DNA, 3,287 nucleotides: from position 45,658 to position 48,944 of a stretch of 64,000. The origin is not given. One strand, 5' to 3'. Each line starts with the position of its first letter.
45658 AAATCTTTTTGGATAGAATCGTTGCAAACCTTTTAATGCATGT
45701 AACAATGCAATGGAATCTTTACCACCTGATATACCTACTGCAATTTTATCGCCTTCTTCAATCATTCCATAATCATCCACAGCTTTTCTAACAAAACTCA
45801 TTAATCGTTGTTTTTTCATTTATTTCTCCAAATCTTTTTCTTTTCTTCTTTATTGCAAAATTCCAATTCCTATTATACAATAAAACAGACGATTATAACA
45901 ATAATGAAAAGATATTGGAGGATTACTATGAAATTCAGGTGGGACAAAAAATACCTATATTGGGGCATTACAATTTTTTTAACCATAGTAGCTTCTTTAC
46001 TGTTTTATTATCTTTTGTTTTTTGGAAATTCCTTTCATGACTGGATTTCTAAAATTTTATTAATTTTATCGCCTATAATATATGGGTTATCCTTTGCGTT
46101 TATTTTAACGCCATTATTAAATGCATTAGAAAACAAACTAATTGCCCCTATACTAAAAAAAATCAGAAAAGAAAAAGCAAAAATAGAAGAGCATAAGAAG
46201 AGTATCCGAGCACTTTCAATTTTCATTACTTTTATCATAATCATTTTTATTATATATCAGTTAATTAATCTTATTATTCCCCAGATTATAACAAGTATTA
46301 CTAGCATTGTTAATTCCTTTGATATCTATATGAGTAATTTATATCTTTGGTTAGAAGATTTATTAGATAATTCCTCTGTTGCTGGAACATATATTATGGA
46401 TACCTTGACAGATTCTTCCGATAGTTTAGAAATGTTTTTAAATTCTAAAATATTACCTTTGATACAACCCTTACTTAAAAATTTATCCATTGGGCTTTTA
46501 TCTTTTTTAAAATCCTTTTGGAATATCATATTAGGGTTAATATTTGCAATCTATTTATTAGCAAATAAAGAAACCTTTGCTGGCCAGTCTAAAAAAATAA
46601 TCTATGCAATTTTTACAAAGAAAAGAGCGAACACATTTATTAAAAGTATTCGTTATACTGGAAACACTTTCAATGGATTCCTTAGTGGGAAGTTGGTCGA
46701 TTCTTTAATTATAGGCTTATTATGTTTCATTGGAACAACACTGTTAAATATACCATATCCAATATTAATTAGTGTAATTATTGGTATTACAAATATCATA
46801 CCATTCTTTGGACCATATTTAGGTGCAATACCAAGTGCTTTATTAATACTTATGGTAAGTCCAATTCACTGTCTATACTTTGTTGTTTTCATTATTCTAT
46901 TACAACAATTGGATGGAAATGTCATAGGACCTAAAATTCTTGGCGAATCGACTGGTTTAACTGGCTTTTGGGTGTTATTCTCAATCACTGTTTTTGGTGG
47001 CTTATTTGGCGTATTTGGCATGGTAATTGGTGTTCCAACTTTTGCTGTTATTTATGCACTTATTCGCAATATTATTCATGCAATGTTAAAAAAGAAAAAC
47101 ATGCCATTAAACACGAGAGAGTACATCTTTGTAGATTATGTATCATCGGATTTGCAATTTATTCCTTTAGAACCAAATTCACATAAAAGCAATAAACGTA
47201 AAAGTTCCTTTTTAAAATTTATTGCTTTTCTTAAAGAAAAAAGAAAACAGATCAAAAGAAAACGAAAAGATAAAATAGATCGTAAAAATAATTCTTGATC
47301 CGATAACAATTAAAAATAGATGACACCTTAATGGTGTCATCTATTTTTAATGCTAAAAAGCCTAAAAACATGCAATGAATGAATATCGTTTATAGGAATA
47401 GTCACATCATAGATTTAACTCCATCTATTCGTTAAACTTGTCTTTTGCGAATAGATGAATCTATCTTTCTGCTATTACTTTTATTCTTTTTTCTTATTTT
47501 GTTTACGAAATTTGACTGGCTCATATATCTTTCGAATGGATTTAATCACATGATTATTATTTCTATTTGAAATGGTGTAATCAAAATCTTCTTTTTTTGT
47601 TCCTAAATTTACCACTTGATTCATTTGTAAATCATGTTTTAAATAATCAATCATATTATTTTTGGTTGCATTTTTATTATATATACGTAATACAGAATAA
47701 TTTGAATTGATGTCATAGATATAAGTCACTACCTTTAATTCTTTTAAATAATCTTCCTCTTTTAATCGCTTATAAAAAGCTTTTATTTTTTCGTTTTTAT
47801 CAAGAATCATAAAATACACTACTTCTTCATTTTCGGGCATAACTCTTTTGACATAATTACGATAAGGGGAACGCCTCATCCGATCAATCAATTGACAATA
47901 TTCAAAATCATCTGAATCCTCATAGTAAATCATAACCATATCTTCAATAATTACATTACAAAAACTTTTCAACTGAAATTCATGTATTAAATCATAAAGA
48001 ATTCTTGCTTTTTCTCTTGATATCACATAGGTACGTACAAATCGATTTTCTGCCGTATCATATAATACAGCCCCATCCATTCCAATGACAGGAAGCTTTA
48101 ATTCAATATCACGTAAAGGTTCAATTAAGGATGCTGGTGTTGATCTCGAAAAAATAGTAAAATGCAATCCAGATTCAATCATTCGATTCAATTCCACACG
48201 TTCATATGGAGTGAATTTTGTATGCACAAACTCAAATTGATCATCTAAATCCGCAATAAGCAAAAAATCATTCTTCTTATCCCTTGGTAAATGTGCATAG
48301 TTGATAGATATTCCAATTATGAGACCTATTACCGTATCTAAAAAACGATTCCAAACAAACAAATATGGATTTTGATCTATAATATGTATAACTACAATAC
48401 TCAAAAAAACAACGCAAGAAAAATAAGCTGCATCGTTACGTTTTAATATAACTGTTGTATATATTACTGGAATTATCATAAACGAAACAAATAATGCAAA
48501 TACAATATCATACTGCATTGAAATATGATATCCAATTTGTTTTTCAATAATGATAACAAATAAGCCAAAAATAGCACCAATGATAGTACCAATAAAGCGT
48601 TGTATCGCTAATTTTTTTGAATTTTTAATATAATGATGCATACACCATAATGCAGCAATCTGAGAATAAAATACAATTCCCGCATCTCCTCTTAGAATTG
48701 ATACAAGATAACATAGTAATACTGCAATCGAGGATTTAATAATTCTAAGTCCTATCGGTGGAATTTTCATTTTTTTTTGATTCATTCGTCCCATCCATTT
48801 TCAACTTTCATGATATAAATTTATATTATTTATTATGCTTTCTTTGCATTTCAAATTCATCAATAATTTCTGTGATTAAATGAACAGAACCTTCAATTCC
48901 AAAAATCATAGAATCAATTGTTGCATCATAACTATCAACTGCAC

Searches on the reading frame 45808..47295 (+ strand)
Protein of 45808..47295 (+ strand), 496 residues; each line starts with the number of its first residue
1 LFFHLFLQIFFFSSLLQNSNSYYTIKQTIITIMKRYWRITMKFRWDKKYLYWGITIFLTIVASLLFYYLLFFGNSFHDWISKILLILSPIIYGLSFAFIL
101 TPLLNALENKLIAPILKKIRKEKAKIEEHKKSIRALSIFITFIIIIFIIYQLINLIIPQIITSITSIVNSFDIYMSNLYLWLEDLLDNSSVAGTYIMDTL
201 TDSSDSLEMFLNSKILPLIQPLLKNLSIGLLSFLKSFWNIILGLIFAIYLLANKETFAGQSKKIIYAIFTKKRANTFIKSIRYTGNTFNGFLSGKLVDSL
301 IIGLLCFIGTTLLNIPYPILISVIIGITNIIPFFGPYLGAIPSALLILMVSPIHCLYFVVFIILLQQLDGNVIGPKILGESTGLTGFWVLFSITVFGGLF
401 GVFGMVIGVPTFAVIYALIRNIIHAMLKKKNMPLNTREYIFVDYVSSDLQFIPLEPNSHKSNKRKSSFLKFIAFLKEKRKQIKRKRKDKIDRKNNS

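Call 55: search_protein_families(library=pfam, proteins=[window:45808-47295:+], max_evalue=0.0001)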
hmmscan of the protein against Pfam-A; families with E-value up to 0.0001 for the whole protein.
window:45808-47295:+ (496 aa): 1 family
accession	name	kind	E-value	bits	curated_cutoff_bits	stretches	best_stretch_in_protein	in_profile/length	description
PF01594.21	AI-2E_transport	-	5.8e-46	157.6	34.3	1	129-422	44-326/327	AI-2E family transporter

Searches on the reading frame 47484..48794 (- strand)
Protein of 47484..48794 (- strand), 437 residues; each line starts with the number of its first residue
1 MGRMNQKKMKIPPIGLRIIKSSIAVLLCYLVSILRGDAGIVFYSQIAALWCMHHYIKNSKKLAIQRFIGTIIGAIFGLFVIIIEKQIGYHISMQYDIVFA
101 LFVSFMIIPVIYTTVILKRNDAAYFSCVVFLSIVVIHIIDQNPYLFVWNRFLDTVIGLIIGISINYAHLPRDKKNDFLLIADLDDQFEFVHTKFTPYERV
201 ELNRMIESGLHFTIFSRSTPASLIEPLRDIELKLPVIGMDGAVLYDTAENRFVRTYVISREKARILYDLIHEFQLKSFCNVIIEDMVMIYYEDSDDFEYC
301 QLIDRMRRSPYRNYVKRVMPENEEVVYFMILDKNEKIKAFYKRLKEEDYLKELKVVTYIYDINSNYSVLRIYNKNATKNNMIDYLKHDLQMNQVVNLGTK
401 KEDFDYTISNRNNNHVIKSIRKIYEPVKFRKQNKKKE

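Call 55: search_protein_families(library=pfam, proteins=[window:47484-48794:-], max_evalue=0.0001)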
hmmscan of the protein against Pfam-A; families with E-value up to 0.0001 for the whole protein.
window:47484-48794:- (437 aa): 3 families
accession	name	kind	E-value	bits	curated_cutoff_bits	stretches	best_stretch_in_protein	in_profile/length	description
PF08282.18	Hydrolase_3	-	5.2e-14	53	20.9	1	180-392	2-202/255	haloacid dehalogenase-like hydrolase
PF13515.12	FUSC_2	-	3.9e-12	46.8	25.6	1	42-163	15-125/126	Fusaric acid resistance protein-like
PF06081.17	ArAE_1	-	8.4e-11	42.6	22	1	14-166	3-139/141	Aromatic acid exporter family member 1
